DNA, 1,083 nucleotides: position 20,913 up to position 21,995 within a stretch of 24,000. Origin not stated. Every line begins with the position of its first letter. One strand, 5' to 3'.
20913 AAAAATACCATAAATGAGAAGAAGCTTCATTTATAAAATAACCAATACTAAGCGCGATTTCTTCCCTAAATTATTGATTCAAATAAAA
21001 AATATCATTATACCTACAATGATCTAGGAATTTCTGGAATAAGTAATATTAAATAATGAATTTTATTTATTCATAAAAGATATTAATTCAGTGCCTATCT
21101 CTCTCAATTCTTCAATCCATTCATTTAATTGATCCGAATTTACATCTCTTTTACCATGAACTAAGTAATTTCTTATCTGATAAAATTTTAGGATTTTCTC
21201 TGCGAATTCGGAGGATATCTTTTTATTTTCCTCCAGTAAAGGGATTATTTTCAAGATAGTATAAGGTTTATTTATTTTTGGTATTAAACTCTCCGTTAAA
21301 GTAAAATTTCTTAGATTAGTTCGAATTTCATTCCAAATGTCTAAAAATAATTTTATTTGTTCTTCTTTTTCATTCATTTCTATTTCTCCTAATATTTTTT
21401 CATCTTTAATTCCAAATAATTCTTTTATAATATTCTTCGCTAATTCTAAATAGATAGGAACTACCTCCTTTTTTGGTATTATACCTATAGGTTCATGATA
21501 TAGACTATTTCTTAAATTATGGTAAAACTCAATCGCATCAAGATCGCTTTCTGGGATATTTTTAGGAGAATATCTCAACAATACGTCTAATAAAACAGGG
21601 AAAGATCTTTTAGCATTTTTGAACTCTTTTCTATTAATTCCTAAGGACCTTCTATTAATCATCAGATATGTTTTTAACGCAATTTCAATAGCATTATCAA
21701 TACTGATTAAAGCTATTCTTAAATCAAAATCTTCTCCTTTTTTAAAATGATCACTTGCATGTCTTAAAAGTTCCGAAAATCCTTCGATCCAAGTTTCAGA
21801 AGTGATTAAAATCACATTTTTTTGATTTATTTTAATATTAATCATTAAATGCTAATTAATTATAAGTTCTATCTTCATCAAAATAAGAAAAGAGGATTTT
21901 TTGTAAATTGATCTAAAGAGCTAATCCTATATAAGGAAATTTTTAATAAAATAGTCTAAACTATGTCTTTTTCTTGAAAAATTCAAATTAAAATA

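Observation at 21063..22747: Co-oriented pair: Thr1 proteasome/HslV-like hydrolase plus a compact single-chain double-HEPN protein, a candidate undescribed protease-RNase conflict system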

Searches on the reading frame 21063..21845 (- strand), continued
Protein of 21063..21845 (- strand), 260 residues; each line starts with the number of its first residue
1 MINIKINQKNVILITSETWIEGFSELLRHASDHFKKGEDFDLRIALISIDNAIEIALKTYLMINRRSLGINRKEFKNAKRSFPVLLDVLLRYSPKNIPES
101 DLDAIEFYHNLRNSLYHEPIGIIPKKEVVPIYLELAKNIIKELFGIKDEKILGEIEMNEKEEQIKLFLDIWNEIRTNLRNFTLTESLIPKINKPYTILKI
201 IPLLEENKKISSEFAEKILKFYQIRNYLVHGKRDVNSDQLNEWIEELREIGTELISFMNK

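Call 45: search_protein_families(library=pfam, alignment_id=A3, max_evalue=0.01)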
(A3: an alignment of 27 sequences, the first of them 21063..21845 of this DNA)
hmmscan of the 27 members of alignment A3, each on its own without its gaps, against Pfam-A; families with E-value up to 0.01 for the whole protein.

A. member 1, window:21063-21845:- (260 aa): 2 families
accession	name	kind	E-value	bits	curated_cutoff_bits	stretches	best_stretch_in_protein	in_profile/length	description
PF01934.22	HepT-like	-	0.00015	21.9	23.5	1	191-246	54-108/120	Ribonuclease HepT-like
PF23380.1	VIN3_C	-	0.0095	16.3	27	0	197-255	13-69/83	VIN3-like, C-terminal domain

B. families by the number of members that match (of 27 scanned): 10 families
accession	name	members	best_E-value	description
PF01934.22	HepT-like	8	0.00015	Ribonuclease HepT-like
PF18735.6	HEPN_RiboL-PSP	6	4.4e-05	RiboL-PSP-HEPN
PF18739.6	HEPN_Apea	4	0.00051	Apea-like HEPN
PF13643.11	DUF4145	3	8.1e-05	Domain of unknown function (DUF4145)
PF02561.19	FliS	1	0.005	Flagellar protein FliS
PF10869.13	DUF2666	1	0.0061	Domain of unknown function (DUF2666)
PF18731.6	HEPN_Swt1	1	0.007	Swt1-like HEPN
PF18730.6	HEPN_Cthe2314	1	0.0083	Cthe_2314-like HEPN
PF14675.12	FANCI_S1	1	0.009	FANCI solenoid 1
PF23380.1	VIN3_C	1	0.0095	VIN3-like, C-terminal domain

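Call 62: search_protein_families(library=phrogs, proteins=[window:21063-21845:-], max_evalue=0.01)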
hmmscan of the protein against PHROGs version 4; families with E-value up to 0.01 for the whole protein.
window:21063-21845:- (260 aa): 0 families

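Call 70: search_protein_families(library=pfam, alignment_id=A4, max_evalue=0.00001)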
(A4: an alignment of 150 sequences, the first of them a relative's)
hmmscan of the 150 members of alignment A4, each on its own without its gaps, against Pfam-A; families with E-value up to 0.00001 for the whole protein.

A. member 1, L001:552-4232:- (1227 aa): 22 families
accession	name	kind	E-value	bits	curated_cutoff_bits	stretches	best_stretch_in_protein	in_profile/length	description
PF07719.23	TPR_2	-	1e-39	131.8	27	0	765-797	2-34/34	Tetratricopeptide repeat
PF00515.34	TPR_1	-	1.4e-39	132.7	27.8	0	1137-1167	4-34/34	Tetratricopeptide repeat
PF14559.12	TPR_19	-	2.4e-31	108.3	25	1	893-949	2-58/68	Tetratricopeptide repeat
PF13428.12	TPR_14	-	1.9e-27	93.3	23.5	0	1033-1073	2-42/44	Tetratricopeptide repeat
PF13432.12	TPR_16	-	8e-27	93.8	32.7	0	771-827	4-60/65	Tetratricopeptide repeat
PF13181.12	TPR_8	-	9.2e-25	85.1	25.7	0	1033-1065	2-34/34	Tetratricopeptide repeat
PF13414.12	TPR_11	-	4.7e-23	81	26.8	1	771-810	1-40/42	TPR repeat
PF13431.12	TPR_17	-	6.6e-23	79.5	24.4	0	1020-1052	1-33/34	Tetratricopeptide repeat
PF13424.12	TPR_12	-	1.3e-21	77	30.1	0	1033-1094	4-73/77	Tetratricopeptide repeat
PF13371.12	TPR_9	-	3.6e-21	75.4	35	0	773-827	4-58/73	Tetratricopeptide repeat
PF13174.12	TPR_6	-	2.3e-20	72.2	26.3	0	1033-1064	1-32/33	Tetratricopeptide repeat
PF12895.13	ANAPC3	-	1.7e-19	70.3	27.2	0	950-1023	9-81/82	Anaphase-promoting complex, cyclosome, subunit 3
PF23914.1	TPR_CcmH_CycH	-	6.6e-17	62.2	42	1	1009-1095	61-150/158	Cytochrome c-type biogenesis protein H TPR domain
PF25064.1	ARM_TT21_5th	-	3.7e-16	59.9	27.8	0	1140-1202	7-69/117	TT21 fifth ARM repeats domain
PF07693.20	KAP_NTPase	-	9.8e-12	45.2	20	1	47-299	22-193/293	KAP family P-loop domain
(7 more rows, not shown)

B. families by the number of members that match (of 150 scanned): 115 families (the first 25 are shown)
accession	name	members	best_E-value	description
PF01012.27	ETF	4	7.7e-40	Electron transfer flavoprotein domain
PF00069.31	Pkinase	3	7.9e-40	Protein kinase domain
PF13676.11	TIR_2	3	1.4e-32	TIR domain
PF07714.23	PK_Tyr_Ser-Thr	3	3.9e-25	Protein tyrosine and serine/threonine kinase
PF04326.19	SLFN_AlbA_2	3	1.5e-15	Schlafen, AlbA_2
PF07690.21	MFS_1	2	1.3e-59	Major Facilitator Superfamily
PF13347.12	MFS_2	2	1.3e-50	MFS/sugar transport protein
PF07719.23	TPR_2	2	1e-39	Tetratricopeptide repeat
PF00515.34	TPR_1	2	1.4e-39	Tetratricopeptide repeat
PF14082.12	SduA_C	2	4.9e-32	Shedu protein SduA, C-terminal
PF14559.12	TPR_19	2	2.4e-31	Tetratricopeptide repeat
PF13428.12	TPR_14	2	1.9e-27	Tetratricopeptide repeat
PF13855.12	LRR_8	2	7.7e-27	Leucine rich repeat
PF13181.12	TPR_8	2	9.2e-25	Tetratricopeptide repeat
PF23598.1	LRR_14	2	1.1e-24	Leucine-rich repeat region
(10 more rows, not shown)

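Call 71: search_protein_families(library=padloc, alignment_id=A4, max_evalue=0.00001)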
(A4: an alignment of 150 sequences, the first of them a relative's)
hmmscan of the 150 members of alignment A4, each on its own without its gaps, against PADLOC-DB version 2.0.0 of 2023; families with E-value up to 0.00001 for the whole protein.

A. member 1, L001:552-4232:- (1227 aa): 0 families

B. families by the number of members that match (of 150 scanned): 232 families (the first 25 are shown)
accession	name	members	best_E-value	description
PDLC03920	MkoA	3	1.7e-237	-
PDLC04138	mad6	3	8.4e-49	mads_6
PDLC04042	PD-T4-6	3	3.5e-46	-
PDLC04053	PD-T4-6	3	3.6e-45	-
PDLC04047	PD-T4-6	3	1.4e-41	-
PDLC04048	PD-T4-6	3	1.8e-35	-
PDLC04054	PD-T4-6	3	2.9e-35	-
PDLC04061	PD-T4-6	3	1.2e-34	-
PDLC04057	PD-T4-6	3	5.4e-33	-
PDLC04060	PD-T4-6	3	6.1e-31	-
PDLC04044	PD-T4-6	3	7.7e-27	-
PDLC04055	PD-T4-6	3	4e-22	-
PDLC01088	C3a189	3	5e-21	kinase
PDLC04051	PD-T4-6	3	8.1e-21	-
PDLC04135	mad3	3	8.4e-17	mads_3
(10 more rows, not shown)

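Call 77: fold_search(model_id=the predicted structure, library=viral)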
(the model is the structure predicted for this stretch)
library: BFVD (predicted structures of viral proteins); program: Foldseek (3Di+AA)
matches with E <= 10: 139; with E <= 0.001: 0
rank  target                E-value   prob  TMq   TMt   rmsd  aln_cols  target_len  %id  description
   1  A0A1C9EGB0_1          3.2e-01  0.14  0.16  0.06  25.0       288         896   11  Viral structural protein [Acidianus two-tailed phage variant 1]
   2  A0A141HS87            5.6e-01  0.20  0.24  0.21  18.2       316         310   13  (no name in the UniProt tables at hand)
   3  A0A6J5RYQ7            8.7e-01  0.14  0.18  0.06  15.6       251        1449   10  Large polyvalent protein associated domain-containing protein [uncultured Caudovirales phage]
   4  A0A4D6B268            9.5e-01  0.18  0.23  0.06  20.3       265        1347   14  (no name in the UniProt tables at hand)
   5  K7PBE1                9.9e-01  0.11  0.22  0.16  18.9       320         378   11  Protein ORF130 [Cyprinid herpesvirus 1]
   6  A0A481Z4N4            9.9e-01  0.08  0.13  0.14  17.3       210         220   12  Transcription initiation factor IIB [Pithovirus LCPAC201]
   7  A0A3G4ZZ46            1.1e+00  0.10  0.19  0.17  21.5       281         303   10  TLC domain-containing protein [Gaeavirus sp.]
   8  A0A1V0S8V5            1.1e+00  0.06  0.14  0.13  23.9       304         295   14  Ankyrin repeat protein [Catovirus CTV1]
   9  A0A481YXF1            1.3e+00  0.11  0.12  0.12  20.8       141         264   15  SMODS and SLOG-associating 2TM effector domain-containing protein [Marseillevirus LCMAC201]
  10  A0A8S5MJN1            1.4e+00  0.06  0.14  0.12  24.6       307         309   12  Uncharacterized protein [Siphoviridae sp. ctHMI2]
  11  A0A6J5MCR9            1.6e+00  0.11  0.22  0.13  18.3       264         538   11  Uncharacterized protein [uncultured Caudovirales phage]
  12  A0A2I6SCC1            1.9e+00  0.08  0.16  0.17  26.2       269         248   14  WSSV441 [White spot syndrome virus]
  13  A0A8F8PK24            1.9e+00  0.08  0.16  0.14  15.3       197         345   13  Replication factor C clamp loader [Clandestinovirus]
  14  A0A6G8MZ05            2.1e+00  0.30  0.25  0.37  11.1       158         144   13  Uncharacterized protein [Cedratvirus kamchatka]
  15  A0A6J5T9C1            2.4e+00  0.07  0.19  0.14  17.8       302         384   11  Uncharacterized protein [uncultured Caudovirales phage]
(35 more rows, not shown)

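Call 78: find_related_loci(query=A3, collection=viral_contigs, flank=5000)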
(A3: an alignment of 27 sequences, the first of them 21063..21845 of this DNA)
Query A3 (260 aa) in viral_contigs; peptide patterns used: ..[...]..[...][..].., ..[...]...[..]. (x = any residue, [..] = any of these).
91 stretches matched a pattern; 2 encode a relative of the query (tblastn E <= 1e-3); 2 distinct loci.
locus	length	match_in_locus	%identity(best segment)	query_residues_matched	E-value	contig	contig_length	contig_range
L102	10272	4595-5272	35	19-254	1e-35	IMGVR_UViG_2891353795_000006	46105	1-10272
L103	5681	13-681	34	19-250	1e-31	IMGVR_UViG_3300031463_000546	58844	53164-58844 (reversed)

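Call 88: search_protein_families(library=pfam, proteins=[L017:178-1005:+, L017:1051-1938:+, L017:1949-2626:+, L017:6004-6732:+, L017:6748-7776:+, L017:7793-8317:+, L017:10155-10664:+, L017:10648-11709:+, L017:11746-12678:-], max_evalue=0.01)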
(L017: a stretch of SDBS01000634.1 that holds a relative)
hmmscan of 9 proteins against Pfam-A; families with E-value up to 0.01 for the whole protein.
L017:178-1005:+ (275 aa): 2 families
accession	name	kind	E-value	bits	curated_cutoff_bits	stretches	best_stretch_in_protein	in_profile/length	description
PF10040.14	CRISPR_Cas6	-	2.9e-06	28.4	25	1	150-268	1-88/89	CRISPR-associated endoribonuclease Cas6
PF21350.2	Cas6_I-A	-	0.00014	22.5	27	1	30-129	2-98/101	CRISPR-associated protein Cas6, N-terminal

L017:1051-1938:+ (295 aa): 1 family
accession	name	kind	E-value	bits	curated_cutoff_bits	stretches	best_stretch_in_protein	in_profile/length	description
PF02811.25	PHP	-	2.6e-15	57.6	26.4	1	3-86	1-71/164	PHP domain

L017:1949-2626:+ (225 aa): 1 family
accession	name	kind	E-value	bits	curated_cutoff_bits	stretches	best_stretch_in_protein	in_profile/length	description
PF23400.1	CARF_Card1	-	5.4e-07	30.2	24.6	1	82-163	23-104/146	Card1 CARF domain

L017:6004-6732:+ (242 aa): 1 family
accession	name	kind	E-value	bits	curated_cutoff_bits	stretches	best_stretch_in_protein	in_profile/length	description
PF01934.22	HepT-like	-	0.0057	16.8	23.5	0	175-232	56-113/120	Ribonuclease HepT-like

L017:6748-7776:+ (342 aa): 0 families

L017:7793-8317:+ (174 aa): 0 families

L017:10155-10664:+ (169 aa): 2 families
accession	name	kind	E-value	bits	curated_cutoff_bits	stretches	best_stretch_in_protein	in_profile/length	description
PF19810.5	HFX_2341_N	-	0.00012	22.9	30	1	32-134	23-116/120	HFX_2341-like, N-terminal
PF23400.1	CARF_Card1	-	0.00016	22.1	24.6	1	57-146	46-132/146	Card1 CARF domain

L017:10648-11709:+ (353 aa): 0 families

L017:11746-12678:- (310 aa): 0 families

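Call 95: search_dna_similar(query=window:21063-21845:-, collection=plasmids, mode=protein, max_evalue=0.001, max_rows=15)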
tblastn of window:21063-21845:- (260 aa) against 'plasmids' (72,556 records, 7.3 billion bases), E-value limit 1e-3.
Records with a match: 4; places in all: 4; records where one place covers at least 80% of the query: 4.
Best place of each record, by identity: <60% 4.
By first word of the organism name: Leptospira 4.
By predicted mobility (MOB-suite, as given by PLSDB): non-mobilizable 4.
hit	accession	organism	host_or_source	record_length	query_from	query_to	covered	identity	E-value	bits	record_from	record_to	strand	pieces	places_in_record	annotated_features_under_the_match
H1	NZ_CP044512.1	Leptospira interrogans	Canicola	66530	14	231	84%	35.1%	2e-26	114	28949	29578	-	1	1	hypothetical protein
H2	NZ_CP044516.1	Leptospira interrogans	Homo sapiens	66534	14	231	84%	35.1%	2e-26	114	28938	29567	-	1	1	hypothetical protein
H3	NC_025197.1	Leptospira interrogans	-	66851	14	231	84%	35.1%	2e-26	114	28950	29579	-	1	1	hypothetical protein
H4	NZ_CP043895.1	Leptospira interrogans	Homo sapiens,cell culture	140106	14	231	84%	35.1%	6e-26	113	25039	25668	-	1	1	hypothetical protein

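Call 96: get_annotated_region(hit=H3, flank=5000)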
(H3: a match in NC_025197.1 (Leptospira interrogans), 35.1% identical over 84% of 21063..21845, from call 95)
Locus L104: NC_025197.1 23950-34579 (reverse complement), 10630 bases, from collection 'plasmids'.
description: Leptospira interrogans serovar Canicola plasmid pGui2, complete sequence
organism: Leptospira interrogans (NCBI taxid 211880)
taxonomy: Bacteria; Spirochaetota; Spirochaetia; Leptospirales; Leptospiraceae; Leptospira; Leptospira interrogans
host: -; source: -; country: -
typing (MOB-suite, as given by PLSDB): non-mobilizable; replicon rep_cluster_216
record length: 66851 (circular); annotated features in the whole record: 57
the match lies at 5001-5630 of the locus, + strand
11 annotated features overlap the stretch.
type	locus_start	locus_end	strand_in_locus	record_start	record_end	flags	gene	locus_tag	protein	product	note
CDS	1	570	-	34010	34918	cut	-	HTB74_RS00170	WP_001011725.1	histidine kinase N-terminal 7TM domain-containing protein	-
CDS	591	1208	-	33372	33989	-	-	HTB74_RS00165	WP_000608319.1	hypothetical protein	-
CDS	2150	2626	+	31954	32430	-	-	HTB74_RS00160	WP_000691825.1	hypothetical protein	-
CDS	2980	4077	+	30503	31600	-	-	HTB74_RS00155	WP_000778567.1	hypothetical protein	-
CDS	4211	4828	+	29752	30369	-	-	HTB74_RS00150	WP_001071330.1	HNH endonuclease signature motif containing protein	-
CDS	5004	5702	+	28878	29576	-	-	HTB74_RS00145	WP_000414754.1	hypothetical protein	-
CDS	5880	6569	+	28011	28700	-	-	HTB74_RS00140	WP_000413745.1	hypothetical protein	-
CDS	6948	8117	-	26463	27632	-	-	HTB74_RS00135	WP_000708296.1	hypothetical protein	-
CDS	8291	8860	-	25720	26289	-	-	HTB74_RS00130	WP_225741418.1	hypothetical protein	-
CDS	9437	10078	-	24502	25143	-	-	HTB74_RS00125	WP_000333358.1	hypothetical protein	-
CDS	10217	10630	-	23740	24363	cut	-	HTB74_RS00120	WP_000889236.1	hypothetical protein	-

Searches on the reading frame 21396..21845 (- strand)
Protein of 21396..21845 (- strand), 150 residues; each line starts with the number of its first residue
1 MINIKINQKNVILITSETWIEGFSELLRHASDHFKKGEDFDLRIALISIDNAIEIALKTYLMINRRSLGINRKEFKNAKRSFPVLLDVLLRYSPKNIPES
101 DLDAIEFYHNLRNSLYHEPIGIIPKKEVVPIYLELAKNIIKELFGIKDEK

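Call 99: search_protein_families(library=pfam, proteins=[window:21396-21845:-], max_evalue=1)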
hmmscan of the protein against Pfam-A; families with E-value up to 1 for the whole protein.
seq(150 aa): 1 family
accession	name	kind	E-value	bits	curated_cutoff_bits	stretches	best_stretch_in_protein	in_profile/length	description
PF07253.16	Gypsy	-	0.024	13.6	27.5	1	44-113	327-397/472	Gypsy protein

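Call 101: search_solved_structures(query=A5, max_evalue=10, show_alignments=3)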
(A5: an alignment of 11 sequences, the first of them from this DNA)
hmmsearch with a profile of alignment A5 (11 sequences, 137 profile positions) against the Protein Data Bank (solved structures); distinct sequences matched with E-value up to 10: 3.
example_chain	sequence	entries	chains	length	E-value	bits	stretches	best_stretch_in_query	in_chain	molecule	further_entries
1ukl_A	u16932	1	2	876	1.5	12.1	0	65-110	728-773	Importin beta-1 subunit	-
7txm_A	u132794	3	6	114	1.8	11.8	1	25-82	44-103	Transcriptional regulator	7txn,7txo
2etd_A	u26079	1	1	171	3.4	10.9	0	81-132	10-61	lemA protein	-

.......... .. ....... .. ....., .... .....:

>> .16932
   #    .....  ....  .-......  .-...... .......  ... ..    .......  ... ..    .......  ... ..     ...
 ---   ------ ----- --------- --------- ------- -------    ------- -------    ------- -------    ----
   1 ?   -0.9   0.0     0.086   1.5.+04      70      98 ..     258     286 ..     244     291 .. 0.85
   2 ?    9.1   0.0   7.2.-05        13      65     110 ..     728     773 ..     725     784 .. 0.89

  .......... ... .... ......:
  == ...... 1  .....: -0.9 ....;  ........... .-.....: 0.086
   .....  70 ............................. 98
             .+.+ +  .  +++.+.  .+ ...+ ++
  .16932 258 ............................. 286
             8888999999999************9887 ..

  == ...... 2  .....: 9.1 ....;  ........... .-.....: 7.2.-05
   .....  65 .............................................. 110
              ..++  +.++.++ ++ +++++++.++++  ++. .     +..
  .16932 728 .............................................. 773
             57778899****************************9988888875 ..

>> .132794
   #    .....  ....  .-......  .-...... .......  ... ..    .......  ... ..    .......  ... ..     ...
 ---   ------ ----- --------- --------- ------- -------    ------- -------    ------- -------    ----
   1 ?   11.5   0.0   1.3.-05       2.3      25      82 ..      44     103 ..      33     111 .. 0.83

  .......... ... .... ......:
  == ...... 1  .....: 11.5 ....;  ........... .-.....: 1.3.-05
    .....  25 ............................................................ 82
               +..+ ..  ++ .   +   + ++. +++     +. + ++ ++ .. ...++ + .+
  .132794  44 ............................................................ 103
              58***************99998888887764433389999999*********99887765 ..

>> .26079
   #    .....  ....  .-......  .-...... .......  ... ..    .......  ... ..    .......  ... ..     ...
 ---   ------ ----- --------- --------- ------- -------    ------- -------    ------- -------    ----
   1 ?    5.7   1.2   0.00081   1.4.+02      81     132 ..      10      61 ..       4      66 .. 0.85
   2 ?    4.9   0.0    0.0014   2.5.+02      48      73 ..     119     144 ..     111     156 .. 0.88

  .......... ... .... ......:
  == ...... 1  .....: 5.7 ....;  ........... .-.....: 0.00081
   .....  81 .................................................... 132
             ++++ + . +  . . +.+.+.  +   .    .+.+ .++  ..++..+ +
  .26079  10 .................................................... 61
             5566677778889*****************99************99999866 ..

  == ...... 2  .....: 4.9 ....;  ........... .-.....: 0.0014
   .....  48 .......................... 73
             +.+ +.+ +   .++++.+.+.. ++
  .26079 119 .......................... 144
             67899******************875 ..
